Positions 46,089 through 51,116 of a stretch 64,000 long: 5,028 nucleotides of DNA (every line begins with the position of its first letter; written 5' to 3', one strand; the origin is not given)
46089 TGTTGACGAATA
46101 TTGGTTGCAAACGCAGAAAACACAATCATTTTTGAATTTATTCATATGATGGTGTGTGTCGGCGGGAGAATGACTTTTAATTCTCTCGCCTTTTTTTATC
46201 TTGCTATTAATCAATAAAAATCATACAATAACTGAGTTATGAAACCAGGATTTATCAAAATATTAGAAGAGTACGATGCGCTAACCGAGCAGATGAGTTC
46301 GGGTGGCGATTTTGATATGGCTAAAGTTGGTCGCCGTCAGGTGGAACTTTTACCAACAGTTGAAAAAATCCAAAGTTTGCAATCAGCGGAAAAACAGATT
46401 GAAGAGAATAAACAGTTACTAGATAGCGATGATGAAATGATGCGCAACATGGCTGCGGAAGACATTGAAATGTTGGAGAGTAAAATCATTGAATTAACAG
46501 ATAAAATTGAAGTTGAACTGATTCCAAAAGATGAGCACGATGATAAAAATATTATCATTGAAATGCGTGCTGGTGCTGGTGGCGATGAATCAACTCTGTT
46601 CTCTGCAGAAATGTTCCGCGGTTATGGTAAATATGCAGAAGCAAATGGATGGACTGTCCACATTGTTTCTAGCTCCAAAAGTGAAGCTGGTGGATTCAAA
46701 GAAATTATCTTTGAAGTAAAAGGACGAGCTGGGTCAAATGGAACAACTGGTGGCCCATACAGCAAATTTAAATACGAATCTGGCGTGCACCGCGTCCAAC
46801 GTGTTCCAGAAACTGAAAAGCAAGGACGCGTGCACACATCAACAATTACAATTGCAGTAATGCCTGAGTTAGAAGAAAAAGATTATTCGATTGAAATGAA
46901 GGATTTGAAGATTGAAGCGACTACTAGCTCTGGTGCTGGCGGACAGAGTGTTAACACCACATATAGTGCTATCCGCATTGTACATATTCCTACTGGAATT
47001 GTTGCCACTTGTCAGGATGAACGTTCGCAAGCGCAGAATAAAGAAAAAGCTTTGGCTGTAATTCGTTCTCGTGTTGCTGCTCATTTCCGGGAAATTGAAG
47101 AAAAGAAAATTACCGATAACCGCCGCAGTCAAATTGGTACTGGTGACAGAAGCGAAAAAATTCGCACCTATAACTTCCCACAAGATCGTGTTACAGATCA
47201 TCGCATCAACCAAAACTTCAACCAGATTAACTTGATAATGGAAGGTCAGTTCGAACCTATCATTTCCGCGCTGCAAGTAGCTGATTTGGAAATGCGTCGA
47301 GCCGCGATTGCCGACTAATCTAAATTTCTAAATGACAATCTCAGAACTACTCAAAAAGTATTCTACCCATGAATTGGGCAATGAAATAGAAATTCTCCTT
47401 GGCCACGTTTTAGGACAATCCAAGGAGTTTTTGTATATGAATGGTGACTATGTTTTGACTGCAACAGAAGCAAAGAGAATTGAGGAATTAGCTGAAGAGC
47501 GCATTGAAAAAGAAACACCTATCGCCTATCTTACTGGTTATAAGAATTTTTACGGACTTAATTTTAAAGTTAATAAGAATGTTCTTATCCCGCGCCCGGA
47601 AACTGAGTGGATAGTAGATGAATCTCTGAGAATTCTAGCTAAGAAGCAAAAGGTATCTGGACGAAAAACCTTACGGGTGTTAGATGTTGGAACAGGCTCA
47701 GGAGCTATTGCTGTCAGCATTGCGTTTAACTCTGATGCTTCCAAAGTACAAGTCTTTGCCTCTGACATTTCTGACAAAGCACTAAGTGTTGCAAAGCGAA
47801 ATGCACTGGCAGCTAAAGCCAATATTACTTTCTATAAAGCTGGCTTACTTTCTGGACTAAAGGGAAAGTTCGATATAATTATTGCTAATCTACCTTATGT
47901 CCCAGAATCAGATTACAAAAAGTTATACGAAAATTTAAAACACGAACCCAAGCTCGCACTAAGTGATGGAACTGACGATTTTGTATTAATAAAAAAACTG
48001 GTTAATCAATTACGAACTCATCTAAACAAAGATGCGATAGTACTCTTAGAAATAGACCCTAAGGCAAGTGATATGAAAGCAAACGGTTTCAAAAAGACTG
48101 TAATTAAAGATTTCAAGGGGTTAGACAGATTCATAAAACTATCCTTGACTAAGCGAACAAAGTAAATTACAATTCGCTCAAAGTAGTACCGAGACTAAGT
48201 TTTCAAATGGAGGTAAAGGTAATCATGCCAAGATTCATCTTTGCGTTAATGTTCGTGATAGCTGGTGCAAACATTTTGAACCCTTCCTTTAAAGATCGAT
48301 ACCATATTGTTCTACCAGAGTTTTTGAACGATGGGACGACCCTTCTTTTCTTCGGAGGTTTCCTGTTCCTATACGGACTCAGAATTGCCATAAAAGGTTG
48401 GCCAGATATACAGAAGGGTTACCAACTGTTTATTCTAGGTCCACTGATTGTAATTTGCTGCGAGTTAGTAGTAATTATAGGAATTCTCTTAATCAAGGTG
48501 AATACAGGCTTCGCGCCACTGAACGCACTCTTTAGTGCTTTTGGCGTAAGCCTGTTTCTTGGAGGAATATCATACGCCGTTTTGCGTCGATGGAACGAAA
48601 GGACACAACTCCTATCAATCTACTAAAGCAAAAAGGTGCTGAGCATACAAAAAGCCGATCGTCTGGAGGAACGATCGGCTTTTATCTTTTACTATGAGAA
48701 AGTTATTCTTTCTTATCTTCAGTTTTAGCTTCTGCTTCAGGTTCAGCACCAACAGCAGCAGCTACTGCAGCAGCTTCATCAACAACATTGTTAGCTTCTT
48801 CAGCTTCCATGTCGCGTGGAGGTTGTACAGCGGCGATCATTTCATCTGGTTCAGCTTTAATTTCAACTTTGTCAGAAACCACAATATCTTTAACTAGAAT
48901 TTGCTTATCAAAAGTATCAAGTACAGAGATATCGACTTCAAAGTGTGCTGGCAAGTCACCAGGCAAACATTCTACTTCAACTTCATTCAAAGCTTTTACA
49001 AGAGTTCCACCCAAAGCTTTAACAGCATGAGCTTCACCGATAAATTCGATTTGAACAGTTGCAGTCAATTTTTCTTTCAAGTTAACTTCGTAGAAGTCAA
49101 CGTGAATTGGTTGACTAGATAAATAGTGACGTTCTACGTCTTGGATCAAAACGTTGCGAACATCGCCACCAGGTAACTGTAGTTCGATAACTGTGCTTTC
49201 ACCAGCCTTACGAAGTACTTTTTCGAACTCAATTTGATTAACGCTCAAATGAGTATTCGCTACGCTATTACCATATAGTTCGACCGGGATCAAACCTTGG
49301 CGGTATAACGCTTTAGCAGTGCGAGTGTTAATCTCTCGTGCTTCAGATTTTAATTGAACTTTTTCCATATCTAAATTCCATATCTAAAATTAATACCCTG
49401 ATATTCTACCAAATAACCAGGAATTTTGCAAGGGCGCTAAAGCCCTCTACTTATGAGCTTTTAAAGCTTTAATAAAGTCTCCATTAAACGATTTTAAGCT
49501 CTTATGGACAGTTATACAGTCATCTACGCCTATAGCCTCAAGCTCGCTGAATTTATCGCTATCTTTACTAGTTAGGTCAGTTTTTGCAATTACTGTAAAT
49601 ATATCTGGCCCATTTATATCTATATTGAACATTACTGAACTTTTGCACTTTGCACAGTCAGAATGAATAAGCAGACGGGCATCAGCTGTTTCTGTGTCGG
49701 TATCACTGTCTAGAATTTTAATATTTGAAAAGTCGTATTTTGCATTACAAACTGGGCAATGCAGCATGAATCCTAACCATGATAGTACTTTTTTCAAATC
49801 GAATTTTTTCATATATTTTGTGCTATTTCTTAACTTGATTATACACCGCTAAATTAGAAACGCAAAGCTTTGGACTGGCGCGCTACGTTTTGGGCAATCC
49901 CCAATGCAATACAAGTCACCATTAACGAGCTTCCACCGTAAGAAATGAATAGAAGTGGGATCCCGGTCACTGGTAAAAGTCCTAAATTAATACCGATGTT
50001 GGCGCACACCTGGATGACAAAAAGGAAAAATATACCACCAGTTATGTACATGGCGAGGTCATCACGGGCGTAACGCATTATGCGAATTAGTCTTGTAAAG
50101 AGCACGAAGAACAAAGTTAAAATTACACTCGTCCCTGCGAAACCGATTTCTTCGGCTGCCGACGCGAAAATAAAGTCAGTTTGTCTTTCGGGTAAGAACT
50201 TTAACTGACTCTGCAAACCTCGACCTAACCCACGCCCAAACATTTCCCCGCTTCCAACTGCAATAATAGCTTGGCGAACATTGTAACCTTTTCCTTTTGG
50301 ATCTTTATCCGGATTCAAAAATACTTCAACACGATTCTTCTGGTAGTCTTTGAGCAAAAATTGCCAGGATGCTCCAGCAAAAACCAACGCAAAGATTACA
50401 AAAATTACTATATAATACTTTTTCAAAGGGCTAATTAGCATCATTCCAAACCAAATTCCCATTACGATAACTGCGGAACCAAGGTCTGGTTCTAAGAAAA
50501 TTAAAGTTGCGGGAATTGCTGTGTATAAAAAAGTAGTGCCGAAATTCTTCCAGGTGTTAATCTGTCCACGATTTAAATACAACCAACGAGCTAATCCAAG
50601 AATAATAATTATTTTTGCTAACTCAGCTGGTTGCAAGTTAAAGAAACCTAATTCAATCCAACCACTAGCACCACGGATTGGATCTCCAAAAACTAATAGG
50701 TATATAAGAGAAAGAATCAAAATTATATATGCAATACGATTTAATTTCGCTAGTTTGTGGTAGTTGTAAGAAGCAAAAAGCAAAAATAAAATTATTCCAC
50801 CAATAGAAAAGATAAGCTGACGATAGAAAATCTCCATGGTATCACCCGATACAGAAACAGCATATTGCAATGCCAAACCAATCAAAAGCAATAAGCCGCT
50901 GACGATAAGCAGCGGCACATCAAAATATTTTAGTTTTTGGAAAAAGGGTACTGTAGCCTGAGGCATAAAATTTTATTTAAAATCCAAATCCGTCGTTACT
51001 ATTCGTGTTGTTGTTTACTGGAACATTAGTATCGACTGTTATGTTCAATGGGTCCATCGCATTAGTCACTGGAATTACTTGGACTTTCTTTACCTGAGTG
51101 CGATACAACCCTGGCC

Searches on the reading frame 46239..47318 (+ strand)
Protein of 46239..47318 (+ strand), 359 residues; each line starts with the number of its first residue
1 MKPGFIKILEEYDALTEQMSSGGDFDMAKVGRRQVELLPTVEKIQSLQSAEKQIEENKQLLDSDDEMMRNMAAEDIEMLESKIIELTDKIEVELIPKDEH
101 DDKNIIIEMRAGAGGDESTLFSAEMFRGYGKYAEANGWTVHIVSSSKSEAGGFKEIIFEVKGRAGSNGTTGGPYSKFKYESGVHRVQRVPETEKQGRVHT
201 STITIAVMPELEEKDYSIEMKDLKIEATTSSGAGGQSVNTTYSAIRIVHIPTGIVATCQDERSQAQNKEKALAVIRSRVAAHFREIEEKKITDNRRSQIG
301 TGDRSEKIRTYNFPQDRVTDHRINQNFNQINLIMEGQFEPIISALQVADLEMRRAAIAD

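Call 19: search_protein_families(library=pfam, proteins=[window:46239-47318:+])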
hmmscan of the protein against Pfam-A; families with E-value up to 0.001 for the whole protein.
window:46239-47318:+ (359 aa): 2 families
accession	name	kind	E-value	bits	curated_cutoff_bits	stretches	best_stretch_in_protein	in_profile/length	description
PF03462.23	PCRF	-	1.4e-59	201.6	24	1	10-205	3-194/194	PCRF domain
PF00472.26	RF-1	-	6.2e-38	129.8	35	1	213-322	2-116/116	RF-1 domain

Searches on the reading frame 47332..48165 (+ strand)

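Call 19: search_protein_families(library=pfam, proteins=[window:47332-48165:+])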
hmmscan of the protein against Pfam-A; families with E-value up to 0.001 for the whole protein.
window:47332-48165:+ (277 aa): 11 families
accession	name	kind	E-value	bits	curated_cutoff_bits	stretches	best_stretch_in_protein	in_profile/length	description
PF05175.20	MTS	-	8.6e-13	48.7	23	1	95-213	16-133/170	Methyltransferase small domain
PF17827.6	PrmC_N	-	1.2e-11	45.4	23.4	1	4-69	7-71/71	PrmC N-terminal domain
PF13847.12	Methyltransf_31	-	2.7e-10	40.6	27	1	112-204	3-103/145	Methyltransferase domain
PF13649.12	Methyltransf_25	-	3e-10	41.1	27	1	116-202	1-89/97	Methyltransferase domain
PF06325.19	PrmA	-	9e-09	35.7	22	1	112-187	163-234/296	Ribosomal protein L11 methyltransferase (PrmA)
PF08242.18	Methyltransf_12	-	3.1e-05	25.1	30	1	117-186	1-72/98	Methyltransferase domain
PF01739.24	CheR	-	6.1e-05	23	27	1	104-158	23-84/195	CheR methyltransferase, SAM binding domain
PF01170.24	UPF0020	-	7.3e-05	23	22.3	1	137-204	75-146/197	RMKL-like, methyltransferase domain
PF08241.18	Methyltransf_11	-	0.00019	22.4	21.2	1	117-186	1-67/95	Methyltransferase domain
PF13489.12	Methyltransf_23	-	0.0002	21.5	27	0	106-241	14-118/164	Methyltransferase domain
PF07669.17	Eco57I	-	0.00039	21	25.3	0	156-201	54-96/171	Eco57I restriction-modification methylase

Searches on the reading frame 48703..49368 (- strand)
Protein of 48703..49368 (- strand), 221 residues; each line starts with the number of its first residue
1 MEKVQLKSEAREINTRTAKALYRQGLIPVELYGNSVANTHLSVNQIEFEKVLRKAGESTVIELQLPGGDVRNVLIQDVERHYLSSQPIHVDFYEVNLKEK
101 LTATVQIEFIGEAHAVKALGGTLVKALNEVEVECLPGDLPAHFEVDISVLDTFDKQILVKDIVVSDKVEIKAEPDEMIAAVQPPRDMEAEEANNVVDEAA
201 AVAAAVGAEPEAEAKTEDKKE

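Call 19: search_protein_families(library=pfam, proteins=[window:48703-49368:-])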
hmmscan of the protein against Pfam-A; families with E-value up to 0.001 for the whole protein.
window:48703-49368:- (221 aa): 2 families
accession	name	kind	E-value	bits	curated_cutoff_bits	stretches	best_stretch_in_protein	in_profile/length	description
PF14693.11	Ribosomal_TL5_C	-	9.6e-21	74.4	27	1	100-185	1-84/84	Ribosomal protein TL5, C-terminal domain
PF01386.24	Ribosomal_L25p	-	1.8e-19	70.4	23.6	1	6-92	1-82/82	Ribosomal L25p family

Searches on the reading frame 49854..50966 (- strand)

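Call 19: search_protein_families(library=pfam, proteins=[window:49854-50966:-])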
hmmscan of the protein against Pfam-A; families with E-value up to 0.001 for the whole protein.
window:49854-50966:- (370 aa): 1 family
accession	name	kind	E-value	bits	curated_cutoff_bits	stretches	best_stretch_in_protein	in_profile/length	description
PF01098.24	FTSW_RODA_SPOVE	-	4.2e-92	309.3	26.4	1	19-366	10-355/356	Cell cycle protein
